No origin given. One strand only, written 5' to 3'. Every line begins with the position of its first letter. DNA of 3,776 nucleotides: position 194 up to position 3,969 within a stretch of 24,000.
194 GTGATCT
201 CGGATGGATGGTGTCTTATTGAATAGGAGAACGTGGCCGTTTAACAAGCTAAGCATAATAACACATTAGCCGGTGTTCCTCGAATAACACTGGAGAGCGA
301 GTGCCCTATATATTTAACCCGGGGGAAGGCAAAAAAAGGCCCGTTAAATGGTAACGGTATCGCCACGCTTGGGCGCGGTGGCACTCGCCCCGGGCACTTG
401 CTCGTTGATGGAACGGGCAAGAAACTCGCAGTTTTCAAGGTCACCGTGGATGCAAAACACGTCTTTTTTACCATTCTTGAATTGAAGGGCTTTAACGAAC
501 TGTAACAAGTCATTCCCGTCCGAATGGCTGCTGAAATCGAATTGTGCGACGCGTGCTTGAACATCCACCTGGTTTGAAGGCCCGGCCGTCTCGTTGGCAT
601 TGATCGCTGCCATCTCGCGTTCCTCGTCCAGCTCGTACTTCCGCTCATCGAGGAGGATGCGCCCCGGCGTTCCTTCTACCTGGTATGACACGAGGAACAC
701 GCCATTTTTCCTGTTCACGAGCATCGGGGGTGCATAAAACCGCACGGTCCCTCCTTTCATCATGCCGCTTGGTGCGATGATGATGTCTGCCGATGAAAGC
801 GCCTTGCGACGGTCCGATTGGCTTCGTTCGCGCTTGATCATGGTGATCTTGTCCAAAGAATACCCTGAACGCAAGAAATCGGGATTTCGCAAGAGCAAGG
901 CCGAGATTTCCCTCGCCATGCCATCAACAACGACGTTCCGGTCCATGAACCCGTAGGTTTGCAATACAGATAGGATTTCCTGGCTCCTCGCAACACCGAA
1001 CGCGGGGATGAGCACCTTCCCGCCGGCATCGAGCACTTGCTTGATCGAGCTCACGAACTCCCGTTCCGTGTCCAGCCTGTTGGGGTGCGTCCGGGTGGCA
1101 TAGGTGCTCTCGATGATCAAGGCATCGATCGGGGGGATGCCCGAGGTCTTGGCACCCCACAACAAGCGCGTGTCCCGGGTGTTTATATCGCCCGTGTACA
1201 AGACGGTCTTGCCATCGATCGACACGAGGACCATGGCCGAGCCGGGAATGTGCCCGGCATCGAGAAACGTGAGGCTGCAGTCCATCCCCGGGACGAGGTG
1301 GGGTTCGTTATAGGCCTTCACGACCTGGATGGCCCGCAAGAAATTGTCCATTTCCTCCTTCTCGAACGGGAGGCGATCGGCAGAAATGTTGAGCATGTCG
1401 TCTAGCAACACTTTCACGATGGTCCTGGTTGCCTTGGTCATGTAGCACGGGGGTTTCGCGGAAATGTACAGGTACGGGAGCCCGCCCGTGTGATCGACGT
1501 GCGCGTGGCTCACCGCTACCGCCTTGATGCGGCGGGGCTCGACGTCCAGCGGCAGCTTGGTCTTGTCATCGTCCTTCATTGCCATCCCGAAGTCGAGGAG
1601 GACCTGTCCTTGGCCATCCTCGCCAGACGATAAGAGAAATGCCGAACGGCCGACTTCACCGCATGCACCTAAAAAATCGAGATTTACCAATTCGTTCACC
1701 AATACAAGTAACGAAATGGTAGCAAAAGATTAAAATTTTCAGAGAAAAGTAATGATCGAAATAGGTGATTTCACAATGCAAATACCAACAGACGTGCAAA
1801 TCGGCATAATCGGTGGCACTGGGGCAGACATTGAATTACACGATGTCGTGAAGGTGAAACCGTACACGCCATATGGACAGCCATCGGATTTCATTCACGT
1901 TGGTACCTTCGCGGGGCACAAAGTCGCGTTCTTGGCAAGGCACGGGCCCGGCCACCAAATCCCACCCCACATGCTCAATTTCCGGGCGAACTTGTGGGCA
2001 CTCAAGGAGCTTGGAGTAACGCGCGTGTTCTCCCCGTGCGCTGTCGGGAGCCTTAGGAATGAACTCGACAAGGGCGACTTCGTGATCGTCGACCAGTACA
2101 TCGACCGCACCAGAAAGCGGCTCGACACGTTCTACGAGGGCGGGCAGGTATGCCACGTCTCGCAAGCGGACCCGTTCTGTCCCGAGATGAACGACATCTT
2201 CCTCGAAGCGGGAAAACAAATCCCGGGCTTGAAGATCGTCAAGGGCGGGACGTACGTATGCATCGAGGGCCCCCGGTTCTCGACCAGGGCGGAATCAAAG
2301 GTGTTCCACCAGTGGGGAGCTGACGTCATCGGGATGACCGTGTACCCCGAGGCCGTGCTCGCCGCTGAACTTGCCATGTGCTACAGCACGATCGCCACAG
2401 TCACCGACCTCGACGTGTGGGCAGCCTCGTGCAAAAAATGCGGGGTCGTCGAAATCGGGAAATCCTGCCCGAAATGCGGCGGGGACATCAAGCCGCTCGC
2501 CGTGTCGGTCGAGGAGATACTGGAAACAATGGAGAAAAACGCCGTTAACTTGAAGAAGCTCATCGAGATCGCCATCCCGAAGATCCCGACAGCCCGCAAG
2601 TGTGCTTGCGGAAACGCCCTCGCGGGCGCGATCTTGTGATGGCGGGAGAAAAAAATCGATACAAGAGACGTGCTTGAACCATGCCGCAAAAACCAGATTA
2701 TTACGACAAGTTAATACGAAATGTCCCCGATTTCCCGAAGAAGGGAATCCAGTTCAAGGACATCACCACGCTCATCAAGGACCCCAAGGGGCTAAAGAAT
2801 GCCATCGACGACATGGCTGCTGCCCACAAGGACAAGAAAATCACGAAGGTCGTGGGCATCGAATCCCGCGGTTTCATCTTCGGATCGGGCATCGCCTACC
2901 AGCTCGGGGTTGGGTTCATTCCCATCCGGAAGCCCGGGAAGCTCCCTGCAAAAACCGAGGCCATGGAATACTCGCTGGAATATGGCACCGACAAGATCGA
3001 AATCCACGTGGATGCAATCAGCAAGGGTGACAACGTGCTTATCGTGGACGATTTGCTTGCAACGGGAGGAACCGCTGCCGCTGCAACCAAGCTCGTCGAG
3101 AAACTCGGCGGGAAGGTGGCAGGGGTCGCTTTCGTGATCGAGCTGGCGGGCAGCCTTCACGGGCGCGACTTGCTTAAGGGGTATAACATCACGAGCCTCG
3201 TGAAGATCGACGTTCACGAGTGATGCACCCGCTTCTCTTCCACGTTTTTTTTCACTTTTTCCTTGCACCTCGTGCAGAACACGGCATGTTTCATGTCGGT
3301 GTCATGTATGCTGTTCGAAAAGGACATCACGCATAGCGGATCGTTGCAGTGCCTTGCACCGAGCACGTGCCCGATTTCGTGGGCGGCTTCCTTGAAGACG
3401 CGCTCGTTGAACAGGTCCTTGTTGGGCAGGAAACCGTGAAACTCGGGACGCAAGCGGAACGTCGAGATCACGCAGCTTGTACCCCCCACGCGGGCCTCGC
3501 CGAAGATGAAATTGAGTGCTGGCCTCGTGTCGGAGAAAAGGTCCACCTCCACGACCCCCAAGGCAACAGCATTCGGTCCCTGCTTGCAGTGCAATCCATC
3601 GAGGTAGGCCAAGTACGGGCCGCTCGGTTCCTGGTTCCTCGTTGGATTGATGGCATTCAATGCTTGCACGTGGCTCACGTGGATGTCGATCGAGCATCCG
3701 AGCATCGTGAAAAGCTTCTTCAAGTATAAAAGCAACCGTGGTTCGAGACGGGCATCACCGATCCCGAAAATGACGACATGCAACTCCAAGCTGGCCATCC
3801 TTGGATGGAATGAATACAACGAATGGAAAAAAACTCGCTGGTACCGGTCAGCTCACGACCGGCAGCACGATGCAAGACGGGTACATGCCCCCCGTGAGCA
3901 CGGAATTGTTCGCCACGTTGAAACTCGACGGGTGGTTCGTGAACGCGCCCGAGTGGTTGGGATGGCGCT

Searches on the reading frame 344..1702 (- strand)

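Call 20: search_protein_families(library=pfam, proteins=[window:344-1702:-], max_evalue=0.001)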
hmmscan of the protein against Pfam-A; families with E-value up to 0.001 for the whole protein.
window:344-1702:- (452 aa): 5 families
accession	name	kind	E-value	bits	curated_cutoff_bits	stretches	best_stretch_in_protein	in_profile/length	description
PF10996.14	Beta-Casp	-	1.2e-13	52.1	27.7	1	241-349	2-119/120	Beta-Casp domain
PF07521.17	RMMBL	-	4e-12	46.4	21.6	1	379-436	2-56/63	Zn-dependent metallo-hydrolase RNA specificity domain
PF00753.33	Lactamase_B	-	2.2e-11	44.5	22.7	1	20-213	7-190/196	Metallo-beta-lactamase superfamily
PF16661.11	Lactamase_B_6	-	3.9e-09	36.6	27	1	33-186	8-175/193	Metallo-beta-lactamase superfamily domain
PF12706.13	Lactamase_B_2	-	6.1e-08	32.9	27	1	53-214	25-174/200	Beta-lactamase superfamily domain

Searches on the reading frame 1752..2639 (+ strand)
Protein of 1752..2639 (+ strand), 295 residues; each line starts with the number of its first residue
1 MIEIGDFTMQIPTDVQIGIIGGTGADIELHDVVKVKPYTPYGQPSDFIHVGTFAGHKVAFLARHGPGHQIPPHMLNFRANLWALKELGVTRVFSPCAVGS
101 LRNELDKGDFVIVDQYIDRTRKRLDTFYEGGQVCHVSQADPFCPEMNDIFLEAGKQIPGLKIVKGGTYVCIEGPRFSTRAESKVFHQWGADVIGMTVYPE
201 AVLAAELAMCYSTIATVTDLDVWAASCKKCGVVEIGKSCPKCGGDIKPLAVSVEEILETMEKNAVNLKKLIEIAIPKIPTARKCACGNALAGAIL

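Call 20: search_protein_families(library=pfam, proteins=[window:1752-2639:+], max_evalue=0.001)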
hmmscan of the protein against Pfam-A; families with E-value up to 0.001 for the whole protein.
window:1752-2639:+ (295 aa): 1 family
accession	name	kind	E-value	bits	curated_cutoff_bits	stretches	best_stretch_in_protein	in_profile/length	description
PF01048.26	PNP_UDP_1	-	3e-41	141.8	25.1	1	17-223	2-203/233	Phosphorylase superfamily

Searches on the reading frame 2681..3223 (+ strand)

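Call 20: search_protein_families(library=pfam, proteins=[window:2681-3223:+], max_evalue=0.001)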
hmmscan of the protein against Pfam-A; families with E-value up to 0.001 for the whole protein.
window:2681-3223:+ (180 aa): 2 families
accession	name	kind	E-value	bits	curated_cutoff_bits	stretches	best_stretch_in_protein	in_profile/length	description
PF00156.33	Pribosyltran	-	1.4e-16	60.6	26.3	1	33-154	6-125/158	Phosphoribosyl transferase domain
PF14681.12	UPRTase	-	0.00045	20.2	27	1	115-156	119-160/206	Uracil phosphoribosyltransferase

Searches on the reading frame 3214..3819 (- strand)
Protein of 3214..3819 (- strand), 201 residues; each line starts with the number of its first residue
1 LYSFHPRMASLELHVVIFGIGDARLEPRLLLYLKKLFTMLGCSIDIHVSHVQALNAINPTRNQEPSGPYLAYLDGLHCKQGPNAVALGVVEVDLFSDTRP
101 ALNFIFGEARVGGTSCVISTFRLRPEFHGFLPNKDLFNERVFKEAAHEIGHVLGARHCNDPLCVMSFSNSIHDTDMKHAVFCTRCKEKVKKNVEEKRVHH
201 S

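Call 20: search_protein_families(library=pfam, proteins=[window:3214-3819:-], max_evalue=0.001)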
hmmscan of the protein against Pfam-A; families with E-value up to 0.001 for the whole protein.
window:3214-3819:- (201 aa): 3 families
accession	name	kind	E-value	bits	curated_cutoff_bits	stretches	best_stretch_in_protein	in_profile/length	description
PF07998.17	Peptidase_M54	-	1.8e-24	87.3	24.4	1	100-191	108-194/194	Peptidase family M54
PF12044.14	Metallopep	-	0.00055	19.1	27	1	147-196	320-368/427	Putative peptidase family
PF00413.30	Peptidase_M10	-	0.00063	20.1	24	1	141-169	108-136/159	Matrixin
